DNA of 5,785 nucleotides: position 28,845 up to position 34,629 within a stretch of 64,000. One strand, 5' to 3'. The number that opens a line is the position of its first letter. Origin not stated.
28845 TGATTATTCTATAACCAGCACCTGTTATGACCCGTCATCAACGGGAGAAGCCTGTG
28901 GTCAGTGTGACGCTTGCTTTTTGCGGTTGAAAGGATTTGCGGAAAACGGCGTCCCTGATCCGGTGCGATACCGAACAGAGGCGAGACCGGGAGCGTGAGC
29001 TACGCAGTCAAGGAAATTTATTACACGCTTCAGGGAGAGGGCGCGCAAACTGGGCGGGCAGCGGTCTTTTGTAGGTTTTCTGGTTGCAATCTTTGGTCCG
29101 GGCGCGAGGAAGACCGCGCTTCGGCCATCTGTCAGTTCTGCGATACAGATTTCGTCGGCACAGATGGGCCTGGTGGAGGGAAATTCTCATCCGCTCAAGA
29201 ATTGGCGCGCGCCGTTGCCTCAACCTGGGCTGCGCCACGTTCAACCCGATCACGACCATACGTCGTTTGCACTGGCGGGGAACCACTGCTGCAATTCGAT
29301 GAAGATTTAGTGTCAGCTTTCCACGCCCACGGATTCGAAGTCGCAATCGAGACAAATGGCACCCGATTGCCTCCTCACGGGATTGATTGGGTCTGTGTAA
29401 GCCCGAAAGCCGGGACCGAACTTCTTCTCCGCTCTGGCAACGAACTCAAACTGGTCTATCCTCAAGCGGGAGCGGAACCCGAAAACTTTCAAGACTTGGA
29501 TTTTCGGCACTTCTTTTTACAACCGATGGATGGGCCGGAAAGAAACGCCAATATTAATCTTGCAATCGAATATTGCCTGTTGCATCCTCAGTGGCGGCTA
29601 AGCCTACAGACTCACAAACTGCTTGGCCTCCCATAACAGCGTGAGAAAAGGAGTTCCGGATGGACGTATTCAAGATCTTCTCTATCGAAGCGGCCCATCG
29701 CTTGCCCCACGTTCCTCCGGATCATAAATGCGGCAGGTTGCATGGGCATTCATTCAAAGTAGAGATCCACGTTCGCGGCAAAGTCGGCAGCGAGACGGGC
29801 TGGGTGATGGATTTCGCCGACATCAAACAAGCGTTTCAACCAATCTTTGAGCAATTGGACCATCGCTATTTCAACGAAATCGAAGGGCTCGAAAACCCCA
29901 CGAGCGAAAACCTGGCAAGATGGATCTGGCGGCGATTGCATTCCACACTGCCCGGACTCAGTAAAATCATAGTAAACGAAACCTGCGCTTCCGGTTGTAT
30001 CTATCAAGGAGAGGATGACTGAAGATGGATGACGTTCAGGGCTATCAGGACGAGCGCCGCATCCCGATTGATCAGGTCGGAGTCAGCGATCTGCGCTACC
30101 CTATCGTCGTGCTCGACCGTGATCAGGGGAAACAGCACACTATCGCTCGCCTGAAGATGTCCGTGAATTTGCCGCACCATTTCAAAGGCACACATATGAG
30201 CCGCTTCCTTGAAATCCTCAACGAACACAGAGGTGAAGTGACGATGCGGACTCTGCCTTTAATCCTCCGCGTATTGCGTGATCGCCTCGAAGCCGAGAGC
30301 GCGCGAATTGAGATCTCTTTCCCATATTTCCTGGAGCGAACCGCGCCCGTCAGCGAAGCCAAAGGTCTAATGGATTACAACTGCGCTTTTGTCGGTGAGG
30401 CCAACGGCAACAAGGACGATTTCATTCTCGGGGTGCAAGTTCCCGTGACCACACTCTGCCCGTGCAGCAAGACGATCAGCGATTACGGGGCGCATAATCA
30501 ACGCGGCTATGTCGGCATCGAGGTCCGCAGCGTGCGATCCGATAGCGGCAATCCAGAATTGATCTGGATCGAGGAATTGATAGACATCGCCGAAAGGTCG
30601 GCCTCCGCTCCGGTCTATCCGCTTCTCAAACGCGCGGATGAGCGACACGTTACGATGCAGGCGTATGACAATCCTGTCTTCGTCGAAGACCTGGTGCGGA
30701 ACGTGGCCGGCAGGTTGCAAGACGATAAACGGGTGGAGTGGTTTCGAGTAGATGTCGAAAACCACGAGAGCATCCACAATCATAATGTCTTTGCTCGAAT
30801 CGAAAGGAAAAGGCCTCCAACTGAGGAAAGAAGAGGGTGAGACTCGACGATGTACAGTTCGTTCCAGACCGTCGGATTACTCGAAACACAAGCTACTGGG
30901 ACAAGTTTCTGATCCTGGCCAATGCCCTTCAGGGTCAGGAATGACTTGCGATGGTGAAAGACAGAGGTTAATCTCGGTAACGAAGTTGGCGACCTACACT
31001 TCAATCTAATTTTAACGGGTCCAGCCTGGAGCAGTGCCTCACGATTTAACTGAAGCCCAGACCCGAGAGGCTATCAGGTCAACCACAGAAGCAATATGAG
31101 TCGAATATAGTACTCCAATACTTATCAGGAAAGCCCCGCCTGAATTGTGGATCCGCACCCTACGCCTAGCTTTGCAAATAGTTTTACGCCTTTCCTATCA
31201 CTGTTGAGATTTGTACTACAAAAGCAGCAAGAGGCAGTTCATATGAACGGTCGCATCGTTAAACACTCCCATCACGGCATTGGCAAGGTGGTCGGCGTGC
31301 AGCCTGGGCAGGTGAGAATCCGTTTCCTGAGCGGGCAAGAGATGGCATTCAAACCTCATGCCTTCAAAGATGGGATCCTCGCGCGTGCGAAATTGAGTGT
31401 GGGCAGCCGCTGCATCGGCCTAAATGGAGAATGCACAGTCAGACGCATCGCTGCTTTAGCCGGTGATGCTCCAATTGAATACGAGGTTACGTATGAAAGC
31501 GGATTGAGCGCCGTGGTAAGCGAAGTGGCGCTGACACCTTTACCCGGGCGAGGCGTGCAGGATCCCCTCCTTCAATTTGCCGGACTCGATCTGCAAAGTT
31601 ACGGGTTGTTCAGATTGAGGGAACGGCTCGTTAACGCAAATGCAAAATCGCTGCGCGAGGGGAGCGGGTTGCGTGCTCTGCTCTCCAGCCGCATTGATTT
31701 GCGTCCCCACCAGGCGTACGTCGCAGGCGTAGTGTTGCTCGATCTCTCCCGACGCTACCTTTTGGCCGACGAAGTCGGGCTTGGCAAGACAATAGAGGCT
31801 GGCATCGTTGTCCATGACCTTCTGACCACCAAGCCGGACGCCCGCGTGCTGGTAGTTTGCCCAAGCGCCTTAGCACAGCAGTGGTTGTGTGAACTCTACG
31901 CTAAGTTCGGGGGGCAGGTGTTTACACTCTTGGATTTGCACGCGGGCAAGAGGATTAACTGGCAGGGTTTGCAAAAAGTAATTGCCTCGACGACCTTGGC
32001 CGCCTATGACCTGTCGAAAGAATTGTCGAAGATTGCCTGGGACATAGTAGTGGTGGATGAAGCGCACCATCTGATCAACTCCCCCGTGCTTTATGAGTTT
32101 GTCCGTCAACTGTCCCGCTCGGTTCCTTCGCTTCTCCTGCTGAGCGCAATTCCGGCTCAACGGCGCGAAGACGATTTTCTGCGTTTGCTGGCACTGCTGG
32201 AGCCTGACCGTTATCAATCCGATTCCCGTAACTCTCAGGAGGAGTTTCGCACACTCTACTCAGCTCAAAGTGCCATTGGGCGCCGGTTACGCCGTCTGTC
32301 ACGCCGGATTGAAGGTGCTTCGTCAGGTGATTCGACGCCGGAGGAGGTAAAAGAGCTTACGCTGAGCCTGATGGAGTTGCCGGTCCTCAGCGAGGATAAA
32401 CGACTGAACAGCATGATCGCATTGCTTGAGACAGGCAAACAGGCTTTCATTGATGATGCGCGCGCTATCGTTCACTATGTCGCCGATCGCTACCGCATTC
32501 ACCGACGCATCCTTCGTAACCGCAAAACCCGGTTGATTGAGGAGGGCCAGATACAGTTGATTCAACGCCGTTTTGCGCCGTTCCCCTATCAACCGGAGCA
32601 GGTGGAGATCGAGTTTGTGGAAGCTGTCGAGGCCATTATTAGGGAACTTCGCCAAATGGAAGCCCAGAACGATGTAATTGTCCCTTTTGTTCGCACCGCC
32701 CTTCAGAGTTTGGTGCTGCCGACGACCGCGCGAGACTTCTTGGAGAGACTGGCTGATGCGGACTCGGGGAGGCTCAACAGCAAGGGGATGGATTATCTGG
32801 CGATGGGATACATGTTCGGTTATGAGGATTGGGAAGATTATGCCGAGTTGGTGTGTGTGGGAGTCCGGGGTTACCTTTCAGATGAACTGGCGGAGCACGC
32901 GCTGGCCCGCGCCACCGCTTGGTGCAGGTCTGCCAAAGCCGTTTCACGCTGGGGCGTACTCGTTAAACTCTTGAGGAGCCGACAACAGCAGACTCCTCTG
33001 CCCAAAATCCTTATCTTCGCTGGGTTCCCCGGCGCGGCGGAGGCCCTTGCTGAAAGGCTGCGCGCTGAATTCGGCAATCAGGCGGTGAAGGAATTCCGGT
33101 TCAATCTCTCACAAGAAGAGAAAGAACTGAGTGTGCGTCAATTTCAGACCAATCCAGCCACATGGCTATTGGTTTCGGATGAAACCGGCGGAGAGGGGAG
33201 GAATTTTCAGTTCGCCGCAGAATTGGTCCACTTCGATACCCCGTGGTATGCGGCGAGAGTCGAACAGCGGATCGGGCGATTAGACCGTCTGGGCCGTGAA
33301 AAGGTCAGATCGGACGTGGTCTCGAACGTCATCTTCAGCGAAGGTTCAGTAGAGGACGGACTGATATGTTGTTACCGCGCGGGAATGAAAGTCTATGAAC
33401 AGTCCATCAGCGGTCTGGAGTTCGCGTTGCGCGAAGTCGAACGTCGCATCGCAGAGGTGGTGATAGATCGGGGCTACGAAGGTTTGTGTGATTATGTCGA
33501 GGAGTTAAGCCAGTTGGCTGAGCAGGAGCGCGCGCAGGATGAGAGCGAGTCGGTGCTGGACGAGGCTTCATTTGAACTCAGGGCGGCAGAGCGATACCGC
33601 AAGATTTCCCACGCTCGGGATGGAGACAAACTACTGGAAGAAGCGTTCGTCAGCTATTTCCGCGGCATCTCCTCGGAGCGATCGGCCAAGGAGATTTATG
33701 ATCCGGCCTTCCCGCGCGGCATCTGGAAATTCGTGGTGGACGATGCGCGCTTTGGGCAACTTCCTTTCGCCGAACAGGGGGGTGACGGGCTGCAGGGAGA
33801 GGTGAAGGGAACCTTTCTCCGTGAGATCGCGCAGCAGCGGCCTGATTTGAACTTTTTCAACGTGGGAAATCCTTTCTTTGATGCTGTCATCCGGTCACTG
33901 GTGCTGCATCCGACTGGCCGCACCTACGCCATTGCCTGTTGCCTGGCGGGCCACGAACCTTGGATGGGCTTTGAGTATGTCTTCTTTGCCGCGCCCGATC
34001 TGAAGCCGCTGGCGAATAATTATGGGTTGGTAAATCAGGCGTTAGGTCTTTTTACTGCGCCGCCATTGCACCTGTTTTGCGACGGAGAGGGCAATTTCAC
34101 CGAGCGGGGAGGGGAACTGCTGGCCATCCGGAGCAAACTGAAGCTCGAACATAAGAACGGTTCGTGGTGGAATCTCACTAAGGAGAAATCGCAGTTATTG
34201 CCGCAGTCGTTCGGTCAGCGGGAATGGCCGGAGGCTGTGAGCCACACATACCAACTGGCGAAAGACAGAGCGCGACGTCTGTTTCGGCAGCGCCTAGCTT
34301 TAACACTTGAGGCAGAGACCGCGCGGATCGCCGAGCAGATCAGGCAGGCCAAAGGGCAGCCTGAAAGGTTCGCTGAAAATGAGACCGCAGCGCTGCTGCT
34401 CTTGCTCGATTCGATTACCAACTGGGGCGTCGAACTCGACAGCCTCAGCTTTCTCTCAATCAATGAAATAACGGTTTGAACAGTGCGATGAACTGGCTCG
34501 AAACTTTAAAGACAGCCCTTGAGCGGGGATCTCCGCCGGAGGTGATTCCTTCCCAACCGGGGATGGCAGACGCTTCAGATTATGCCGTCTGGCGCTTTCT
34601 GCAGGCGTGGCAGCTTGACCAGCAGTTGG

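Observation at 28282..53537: Complete Dpd-type 7-deazaguanine DNA modification/restriction island with its own preQ0 pathway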

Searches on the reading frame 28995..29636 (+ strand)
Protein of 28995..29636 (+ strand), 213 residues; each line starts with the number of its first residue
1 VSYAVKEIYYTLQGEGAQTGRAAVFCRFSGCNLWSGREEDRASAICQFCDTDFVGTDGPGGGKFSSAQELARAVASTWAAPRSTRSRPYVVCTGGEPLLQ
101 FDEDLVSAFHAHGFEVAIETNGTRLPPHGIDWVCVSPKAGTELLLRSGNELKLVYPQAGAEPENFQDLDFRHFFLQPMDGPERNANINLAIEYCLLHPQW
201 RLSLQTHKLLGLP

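Call 3: search_protein_families(library=ncbifam, proteins=[window:28995-29636:+], max_evalue=0.001)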
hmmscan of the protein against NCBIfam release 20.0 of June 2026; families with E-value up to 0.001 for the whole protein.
window:28995-29636:+ (213 aa): 6 families
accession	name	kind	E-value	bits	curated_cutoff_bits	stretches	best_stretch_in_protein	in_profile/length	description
TIGR04508.1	queE_Cx14CxxC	equivalog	5.3e-108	359.6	240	1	3-212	1-207/208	7-carboxy-7-deazaguanine synthase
TIGR04322.1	rSAM_QueE_Ecoli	equivalog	4.3e-18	65.6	200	1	10-211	2-213/215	7-carboxy-7-deazaguanine synthase QueE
TIGR03963.1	rSAM_QueE_Clost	equivalog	5.3e-13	49.1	260.1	1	3-123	1-103/219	putative 7-carboxy-7-deazaguanine synthase QueE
TIGR04349.1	rSAM_QueE_gams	hypoth_equivalog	5.5e-13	49.1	300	1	5-123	3-99/210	7-carboxy-7-deazaguanine synthase QueE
TIGR03365.1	Bsubt_queE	equivalog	2.7e-10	40.2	206.1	1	5-139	5-128/238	7-carboxy-7-deazaguanine synthase QueE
TIGR02495.1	NrdG2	equivalog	7.7e-05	22.1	131.15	1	89-124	65-101/193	anaerobic ribonucleoside-triphosphate reductase activating protein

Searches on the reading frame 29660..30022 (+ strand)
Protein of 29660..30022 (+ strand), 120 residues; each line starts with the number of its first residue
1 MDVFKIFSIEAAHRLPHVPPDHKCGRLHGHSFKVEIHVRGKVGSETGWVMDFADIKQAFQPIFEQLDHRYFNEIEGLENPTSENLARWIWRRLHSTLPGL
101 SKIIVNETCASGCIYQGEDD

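Call 3: search_protein_families(library=ncbifam, proteins=[window:29660-30022:+], max_evalue=0.001)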
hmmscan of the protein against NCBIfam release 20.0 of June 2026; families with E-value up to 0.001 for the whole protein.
window:29660-30022:+ (120 aa): 3 families
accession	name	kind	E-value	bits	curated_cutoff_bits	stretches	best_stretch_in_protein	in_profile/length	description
TIGR03367.1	queuosine_QueD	equivalog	7e-33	112.9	89.25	1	3-94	2-91/92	6-carboxytetrahydropterin synthase QueD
TIGR00039.1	6PTHBS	subfamily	7.4e-33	113.5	125.5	1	3-118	4-122/124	6-pyruvoyl tetrahydropterin synthase/6-carboxytetrahydropterin synthase family protein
TIGR03112.1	6_pyr_pter_rel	hypoth_equivalog_domain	2.5e-05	24.5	69.35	1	19-97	14-90/113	6-pyruvoyl tetrahydropterin synthase-related domain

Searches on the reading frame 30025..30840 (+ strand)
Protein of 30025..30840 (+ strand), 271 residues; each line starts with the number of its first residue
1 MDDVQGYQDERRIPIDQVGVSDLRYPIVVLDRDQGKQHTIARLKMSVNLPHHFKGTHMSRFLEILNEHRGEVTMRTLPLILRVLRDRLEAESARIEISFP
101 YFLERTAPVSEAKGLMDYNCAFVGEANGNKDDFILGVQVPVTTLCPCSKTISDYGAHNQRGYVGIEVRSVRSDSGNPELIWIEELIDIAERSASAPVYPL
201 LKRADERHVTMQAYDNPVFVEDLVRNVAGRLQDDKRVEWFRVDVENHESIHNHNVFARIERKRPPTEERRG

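Call 3: search_protein_families(library=ncbifam, proteins=[window:30025-30840:+], max_evalue=0.001)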
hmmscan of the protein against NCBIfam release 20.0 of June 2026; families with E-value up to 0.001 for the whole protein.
window:30025-30840:+ (271 aa): 3 families
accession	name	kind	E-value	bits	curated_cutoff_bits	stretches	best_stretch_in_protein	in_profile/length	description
NF010200.1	PRK13674.1-1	equivalog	4.2e-85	285.6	215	1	3-260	2-269/270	GTP cyclohydrolase FolE2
TIGR00294.2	TIGR00294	equivalog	2.8e-39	135.1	220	2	156-260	188-291/302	GTP cyclohydrolase MptA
NF010204.0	PRK13675.1-1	equivalog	3.1e-26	92.4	468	1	6-258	7-264/267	GTP cyclohydrolase IV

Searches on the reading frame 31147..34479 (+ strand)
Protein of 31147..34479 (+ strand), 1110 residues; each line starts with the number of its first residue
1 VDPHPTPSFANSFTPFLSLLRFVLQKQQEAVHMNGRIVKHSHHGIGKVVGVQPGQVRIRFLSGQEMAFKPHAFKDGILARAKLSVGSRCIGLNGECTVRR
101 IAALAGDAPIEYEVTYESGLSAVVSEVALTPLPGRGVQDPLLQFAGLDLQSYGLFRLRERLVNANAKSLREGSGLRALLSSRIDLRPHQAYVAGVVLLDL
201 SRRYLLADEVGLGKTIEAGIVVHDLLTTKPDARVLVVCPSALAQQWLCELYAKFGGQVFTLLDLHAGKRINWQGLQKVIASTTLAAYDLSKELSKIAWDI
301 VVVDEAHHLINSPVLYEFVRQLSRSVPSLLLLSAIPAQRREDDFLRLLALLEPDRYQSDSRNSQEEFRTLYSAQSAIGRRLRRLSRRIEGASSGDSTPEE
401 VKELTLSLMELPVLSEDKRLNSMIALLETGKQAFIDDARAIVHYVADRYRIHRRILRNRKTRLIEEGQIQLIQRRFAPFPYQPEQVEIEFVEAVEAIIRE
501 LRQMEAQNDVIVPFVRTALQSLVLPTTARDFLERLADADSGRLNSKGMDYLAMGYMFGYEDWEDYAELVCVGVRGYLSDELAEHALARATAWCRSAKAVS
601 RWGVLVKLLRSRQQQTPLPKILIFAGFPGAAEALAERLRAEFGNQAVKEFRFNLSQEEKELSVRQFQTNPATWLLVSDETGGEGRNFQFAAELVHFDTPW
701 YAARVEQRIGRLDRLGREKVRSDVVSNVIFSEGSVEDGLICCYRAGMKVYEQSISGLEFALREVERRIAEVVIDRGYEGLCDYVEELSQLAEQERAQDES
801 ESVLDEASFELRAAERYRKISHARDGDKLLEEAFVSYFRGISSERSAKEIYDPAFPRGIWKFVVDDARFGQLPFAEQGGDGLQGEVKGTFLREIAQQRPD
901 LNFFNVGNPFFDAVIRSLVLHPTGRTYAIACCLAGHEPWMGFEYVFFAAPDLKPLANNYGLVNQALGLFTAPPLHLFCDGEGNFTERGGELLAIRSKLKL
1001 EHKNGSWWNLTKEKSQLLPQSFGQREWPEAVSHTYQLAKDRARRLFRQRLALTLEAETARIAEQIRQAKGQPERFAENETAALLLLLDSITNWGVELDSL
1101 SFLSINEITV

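Call 3: search_protein_families(library=ncbifam, proteins=[window:31147-34479:+], max_evalue=0.001)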
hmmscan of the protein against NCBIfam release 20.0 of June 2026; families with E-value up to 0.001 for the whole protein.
window:31147-34479:+ (1110 aa): 9 families
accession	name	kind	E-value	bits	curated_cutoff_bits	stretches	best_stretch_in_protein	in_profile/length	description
NF041062.1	DpdE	equivalog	1.7e-132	443.5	500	1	37-1101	3-1042/1048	protein DpdE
NF003426.0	PRK04914.1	equivalog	5.9e-73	246.5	576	2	41-461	15-423/959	RNA polymerase-associated protein RapA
NF038317.1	DISARM_DrmD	equivalog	9.6e-45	153.3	610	1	198-728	120-621/1021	DISARM system SNF2-like helicase DrmD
NF038318.1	DISARM_DrmD_b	equivalog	4.7e-37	127.6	950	2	173-354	18-208/868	DISARM system SNF2-like helicase DrmD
NF042964.1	phospholipD_antiphage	equivalog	3.1e-24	85.4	1100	2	182-353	226-427/895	phospholipase D-like domain-containing anti-phage protein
NF058637.1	helic_SCO1167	equivalog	1.6e-17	62.9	1200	2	154-312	444-599/932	SCO1167/SCO6262 family helicase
NF041790.1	anti-phage_ZorD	equivalog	3.2e-09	35.3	1500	1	173-265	570-669/1035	type I Zorya anti-phage system protein ZorD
NF053675.1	pilus_reg_Snf2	equivalog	5.7e-09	34.6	1100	1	194-312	592-713/1029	pilus expression-regulating Snf2 family helicase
NF010337.0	PRK13766.1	equivalog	1.9e-06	26.3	610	0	183-310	15-145/781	Hef nuclease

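Call 6: search_protein_families(library=padloc, proteins=[window:31147-34479:+], max_evalue=0.001)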
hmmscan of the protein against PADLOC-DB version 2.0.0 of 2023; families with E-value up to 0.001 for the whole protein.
window:31147-34479:+ (1110 aa): 40 families (the best 25 are shown)
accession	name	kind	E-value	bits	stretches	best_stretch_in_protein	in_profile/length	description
PDLC02844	DpdE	-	2.4e-230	765.4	1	33-1106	1-1071/1074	DpdE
PDLC02840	DpdE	-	2.4e-91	305.6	2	39-819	11-761/1091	DpdE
PDLC02843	DpdE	-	1.4e-85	286.1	2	34-464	6-423/1091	DpdE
PDLC02846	DpdE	-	3.6e-50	168.8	2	155-465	133-448/1034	DpdE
PDLC02500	BrxHI|BrxHII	-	1.1e-48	164.5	2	177-357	83-293/933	BrxHI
PDLC02841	DpdE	-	2.3e-44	149.4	2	157-460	145-416/1037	DpdE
PDLC00659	HmaA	-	9e-42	141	2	177-364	97-298/1176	SNF2 helicase / DEAD-box helicase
PDLC02623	DrmD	-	3.7e-41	138.8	2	298-777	240-682/1040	DrmD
PDLC02619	DrmD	-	2.3e-37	126.6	2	172-356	20-213/872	DrmD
PDLC02621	DrmD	-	1.7e-34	117.2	2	204-366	141-331/1040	DrmD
PDLC02634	DrmD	-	3.7e-32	109.1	2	180-359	86-279/900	DrmD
PDLC02504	BrxHI|BrxHII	-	1.8e-25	87.1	2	171-365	96-304/971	BrxHII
PDLC02620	DrmD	-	6e-24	82.1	2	175-388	90-315/1060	DrmD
PDLC02572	DrmA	-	5.1e-22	75.7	2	204-366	138-323/1043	DrmA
PDLC02632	DrmD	-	9e-22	75.3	2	199-356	137-321/662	DrmD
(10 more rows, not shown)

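Call 73: search_protein_families(library=pfam, proteins=[window:31243-34479:+], max_evalue=0.01)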
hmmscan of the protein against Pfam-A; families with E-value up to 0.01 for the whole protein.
window:31243-34479:+ (1078 aa): 4 families
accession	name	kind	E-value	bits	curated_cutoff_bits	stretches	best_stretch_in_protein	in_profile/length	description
PF00176.29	SNF2-rel_dom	-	2.7e-18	66.5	24.9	1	172-351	20-211/290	SNF2-related domain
PF00271.37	Helicase_C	-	1.4e-09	38.6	23.5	1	574-684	7-110/110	Helicase conserved C-terminal domain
PF04851.21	ResIII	-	1.4e-08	35.3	22.5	1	151-304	2-162/164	Type III restriction enzyme, res subunit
PF00270.35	DEAD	-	8e-08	32.6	26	1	155-305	2-161/167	DEAD/DEAH box helicase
